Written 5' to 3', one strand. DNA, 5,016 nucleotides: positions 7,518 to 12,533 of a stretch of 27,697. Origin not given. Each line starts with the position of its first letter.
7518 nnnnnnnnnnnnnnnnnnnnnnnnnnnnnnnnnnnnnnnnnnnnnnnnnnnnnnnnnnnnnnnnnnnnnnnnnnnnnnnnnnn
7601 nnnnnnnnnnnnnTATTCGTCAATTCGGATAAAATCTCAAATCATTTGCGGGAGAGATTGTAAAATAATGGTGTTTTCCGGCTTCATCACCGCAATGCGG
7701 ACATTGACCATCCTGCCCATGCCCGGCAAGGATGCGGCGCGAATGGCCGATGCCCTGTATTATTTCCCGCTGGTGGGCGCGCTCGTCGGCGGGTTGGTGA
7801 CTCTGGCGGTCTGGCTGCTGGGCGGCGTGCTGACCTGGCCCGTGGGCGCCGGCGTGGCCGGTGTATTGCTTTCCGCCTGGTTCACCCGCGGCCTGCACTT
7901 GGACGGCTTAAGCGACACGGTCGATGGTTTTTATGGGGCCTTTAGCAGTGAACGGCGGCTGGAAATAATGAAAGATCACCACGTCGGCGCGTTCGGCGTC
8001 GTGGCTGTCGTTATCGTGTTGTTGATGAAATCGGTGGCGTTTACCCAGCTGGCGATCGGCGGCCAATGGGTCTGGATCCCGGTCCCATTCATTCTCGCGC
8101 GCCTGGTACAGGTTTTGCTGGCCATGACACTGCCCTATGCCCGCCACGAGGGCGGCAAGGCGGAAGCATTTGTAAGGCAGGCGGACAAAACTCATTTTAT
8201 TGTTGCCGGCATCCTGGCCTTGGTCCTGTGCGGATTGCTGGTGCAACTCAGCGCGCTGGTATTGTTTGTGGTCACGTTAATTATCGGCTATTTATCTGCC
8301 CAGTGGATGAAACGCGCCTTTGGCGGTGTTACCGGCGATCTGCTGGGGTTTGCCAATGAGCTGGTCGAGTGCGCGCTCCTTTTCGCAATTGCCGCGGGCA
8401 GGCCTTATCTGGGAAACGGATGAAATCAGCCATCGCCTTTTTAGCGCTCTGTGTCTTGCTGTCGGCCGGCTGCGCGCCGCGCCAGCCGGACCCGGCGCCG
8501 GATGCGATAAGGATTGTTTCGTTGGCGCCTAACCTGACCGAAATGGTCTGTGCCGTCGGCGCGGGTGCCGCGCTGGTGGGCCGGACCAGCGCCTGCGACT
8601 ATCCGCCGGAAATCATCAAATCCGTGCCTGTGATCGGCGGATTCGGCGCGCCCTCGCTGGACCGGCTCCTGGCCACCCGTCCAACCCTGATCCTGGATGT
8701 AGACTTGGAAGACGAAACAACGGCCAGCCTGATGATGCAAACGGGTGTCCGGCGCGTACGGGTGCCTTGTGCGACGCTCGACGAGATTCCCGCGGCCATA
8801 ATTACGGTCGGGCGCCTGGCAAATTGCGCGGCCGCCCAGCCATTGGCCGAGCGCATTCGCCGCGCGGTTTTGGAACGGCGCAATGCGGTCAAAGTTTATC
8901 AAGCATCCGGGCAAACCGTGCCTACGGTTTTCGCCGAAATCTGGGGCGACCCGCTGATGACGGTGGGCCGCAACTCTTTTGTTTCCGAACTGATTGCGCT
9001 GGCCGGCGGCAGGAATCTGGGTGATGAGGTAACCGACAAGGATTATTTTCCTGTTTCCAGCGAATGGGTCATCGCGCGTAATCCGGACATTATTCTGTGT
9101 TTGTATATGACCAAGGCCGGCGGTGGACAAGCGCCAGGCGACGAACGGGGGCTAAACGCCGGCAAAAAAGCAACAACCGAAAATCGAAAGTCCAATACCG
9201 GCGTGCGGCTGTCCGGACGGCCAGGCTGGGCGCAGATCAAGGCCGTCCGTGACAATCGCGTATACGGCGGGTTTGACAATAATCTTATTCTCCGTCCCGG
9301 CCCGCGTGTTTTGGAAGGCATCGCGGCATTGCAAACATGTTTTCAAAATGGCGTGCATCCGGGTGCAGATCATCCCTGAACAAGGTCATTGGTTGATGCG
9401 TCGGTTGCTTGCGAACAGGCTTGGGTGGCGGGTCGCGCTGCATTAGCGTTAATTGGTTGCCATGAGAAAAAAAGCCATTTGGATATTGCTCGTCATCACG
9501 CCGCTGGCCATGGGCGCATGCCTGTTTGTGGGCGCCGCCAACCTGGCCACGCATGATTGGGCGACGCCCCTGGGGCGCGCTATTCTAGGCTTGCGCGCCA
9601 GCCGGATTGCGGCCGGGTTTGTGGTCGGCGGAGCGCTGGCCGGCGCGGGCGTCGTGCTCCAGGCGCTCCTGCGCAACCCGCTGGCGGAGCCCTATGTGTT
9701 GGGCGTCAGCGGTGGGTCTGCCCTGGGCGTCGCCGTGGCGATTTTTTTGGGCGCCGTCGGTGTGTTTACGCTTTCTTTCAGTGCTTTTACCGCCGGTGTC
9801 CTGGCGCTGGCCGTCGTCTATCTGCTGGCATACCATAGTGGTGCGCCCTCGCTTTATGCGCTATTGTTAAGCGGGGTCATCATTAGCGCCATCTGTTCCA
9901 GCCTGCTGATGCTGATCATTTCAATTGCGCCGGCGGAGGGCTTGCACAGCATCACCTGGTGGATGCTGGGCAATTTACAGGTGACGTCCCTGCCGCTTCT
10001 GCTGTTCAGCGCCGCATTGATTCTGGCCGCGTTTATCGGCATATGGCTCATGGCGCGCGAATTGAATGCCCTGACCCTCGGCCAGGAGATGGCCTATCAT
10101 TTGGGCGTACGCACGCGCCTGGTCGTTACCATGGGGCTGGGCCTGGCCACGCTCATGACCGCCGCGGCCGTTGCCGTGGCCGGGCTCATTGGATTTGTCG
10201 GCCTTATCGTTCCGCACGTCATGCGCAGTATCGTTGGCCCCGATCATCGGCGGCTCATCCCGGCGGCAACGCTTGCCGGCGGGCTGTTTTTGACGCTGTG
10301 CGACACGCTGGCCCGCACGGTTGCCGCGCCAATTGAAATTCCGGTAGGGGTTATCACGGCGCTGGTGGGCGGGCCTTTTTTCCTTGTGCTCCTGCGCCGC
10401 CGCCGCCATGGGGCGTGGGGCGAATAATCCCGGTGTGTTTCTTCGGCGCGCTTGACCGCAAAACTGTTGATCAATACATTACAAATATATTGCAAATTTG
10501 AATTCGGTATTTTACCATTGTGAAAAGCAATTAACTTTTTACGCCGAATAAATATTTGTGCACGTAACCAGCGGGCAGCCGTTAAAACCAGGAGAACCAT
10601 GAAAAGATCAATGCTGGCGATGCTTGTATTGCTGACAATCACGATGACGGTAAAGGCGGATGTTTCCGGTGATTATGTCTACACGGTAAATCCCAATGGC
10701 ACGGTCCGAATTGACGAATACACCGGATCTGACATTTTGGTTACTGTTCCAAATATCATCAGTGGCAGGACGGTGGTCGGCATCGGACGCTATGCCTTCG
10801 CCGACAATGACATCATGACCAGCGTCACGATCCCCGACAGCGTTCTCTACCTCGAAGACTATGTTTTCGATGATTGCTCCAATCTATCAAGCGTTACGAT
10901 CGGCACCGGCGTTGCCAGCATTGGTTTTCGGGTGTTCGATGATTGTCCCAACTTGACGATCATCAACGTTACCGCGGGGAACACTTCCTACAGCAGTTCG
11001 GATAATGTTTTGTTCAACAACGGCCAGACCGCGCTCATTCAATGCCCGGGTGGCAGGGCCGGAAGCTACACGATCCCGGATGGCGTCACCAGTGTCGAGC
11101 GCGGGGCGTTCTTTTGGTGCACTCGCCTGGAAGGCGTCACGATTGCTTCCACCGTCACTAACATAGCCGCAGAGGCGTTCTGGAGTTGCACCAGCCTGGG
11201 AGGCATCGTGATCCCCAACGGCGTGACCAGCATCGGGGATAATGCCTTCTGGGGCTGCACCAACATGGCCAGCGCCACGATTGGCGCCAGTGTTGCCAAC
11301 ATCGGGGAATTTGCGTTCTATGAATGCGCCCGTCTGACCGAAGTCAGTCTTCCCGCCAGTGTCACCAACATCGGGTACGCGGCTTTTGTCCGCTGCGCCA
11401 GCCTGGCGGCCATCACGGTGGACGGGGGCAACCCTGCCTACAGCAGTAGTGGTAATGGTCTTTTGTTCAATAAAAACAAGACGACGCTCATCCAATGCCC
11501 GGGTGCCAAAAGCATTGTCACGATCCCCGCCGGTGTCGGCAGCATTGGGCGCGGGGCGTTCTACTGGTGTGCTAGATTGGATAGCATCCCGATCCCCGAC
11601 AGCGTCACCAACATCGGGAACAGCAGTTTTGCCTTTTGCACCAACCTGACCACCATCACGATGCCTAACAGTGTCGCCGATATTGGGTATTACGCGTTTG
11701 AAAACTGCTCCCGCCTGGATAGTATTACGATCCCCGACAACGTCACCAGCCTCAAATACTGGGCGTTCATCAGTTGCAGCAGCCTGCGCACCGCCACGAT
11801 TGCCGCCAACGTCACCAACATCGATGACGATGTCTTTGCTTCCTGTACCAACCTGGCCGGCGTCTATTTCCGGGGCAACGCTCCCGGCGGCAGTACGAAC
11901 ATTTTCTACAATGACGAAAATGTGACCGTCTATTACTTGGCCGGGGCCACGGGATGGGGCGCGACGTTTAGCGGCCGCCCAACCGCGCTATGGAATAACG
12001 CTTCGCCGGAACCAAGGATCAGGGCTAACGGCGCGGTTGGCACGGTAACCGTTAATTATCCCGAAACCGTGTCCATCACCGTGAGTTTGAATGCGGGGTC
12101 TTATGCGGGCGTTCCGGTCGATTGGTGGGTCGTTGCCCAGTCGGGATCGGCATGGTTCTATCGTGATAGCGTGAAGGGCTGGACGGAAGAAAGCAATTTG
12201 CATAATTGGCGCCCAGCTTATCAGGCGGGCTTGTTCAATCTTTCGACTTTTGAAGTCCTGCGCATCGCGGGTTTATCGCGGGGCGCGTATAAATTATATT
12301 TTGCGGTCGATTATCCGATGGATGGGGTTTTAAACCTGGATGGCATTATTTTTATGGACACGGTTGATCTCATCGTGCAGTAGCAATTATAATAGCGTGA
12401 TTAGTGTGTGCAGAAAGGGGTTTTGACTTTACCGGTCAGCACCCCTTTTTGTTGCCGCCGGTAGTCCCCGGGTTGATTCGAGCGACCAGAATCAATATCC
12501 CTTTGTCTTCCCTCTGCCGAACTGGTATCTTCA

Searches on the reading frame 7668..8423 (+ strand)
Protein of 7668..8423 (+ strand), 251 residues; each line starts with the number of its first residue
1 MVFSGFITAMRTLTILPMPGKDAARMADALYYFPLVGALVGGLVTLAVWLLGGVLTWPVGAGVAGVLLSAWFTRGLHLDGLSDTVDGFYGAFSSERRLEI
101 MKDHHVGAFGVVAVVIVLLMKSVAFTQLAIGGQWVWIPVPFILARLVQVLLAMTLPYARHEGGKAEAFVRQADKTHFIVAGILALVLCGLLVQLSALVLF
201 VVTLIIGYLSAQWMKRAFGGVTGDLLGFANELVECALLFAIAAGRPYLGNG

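Call 52: search_protein_families(library=pfam, proteins=[window:7668-8423:+], max_evalue=0.001)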
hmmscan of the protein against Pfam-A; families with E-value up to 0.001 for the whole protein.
window:7668-8423:+ (251 aa): 1 family
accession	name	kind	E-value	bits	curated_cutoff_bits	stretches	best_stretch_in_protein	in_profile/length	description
PF02654.20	CobS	-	3.8e-52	177.9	23.2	1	9-238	1-206/207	Cobalamin-5-phosphate synthase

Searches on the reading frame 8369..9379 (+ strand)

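Call 52: search_protein_families(library=pfam, proteins=[window:8369-9379:+], max_evalue=0.001)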
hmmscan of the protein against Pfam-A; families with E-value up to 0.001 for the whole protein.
window:8369-9379:+ (336 aa): 1 family
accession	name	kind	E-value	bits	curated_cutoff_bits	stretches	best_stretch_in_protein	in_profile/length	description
PF01497.23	Peripla_BP_2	-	4.8e-19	69.1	27.5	1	49-299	1-229/235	Periplasmic binding protein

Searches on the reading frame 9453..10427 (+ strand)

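Call 52: search_protein_families(library=pfam, proteins=[window:9453-10427:+], max_evalue=0.001)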
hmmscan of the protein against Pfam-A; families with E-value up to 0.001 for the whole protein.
window:9453-10427:+ (324 aa): 1 family
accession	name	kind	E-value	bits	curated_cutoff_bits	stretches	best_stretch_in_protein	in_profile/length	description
PF01032.23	FecCD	-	5.5e-81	272.4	26.5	1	21-316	7-311/311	FecCD transport family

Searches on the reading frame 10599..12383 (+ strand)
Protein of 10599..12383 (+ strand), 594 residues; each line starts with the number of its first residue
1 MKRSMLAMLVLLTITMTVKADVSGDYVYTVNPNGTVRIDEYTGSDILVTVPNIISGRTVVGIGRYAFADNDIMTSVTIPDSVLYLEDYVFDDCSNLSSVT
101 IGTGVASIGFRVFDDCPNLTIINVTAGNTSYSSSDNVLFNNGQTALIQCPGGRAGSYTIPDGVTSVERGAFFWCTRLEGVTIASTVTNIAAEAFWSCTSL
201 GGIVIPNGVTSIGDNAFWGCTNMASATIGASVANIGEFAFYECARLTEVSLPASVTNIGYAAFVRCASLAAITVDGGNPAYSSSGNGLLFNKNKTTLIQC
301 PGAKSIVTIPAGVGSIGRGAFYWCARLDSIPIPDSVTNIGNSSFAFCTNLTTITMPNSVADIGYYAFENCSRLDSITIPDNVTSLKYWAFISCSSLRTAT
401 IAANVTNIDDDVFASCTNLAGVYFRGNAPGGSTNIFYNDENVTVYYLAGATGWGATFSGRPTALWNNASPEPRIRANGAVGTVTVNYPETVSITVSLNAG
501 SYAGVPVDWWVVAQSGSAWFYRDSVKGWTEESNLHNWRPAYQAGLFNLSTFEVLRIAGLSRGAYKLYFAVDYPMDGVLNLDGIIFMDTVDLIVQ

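Call 52: search_protein_families(library=pfam, proteins=[window:10599-12383:+], max_evalue=0.001)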
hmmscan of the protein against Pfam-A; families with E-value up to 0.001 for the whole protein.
window:10599-12383:+ (594 aa): 1 family
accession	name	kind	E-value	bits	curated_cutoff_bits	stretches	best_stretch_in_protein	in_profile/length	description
PF13306.12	LRR_5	-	5e-81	269.3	27.7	3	315-441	2-125/127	BspA type Leucine rich repeat region (6 copies)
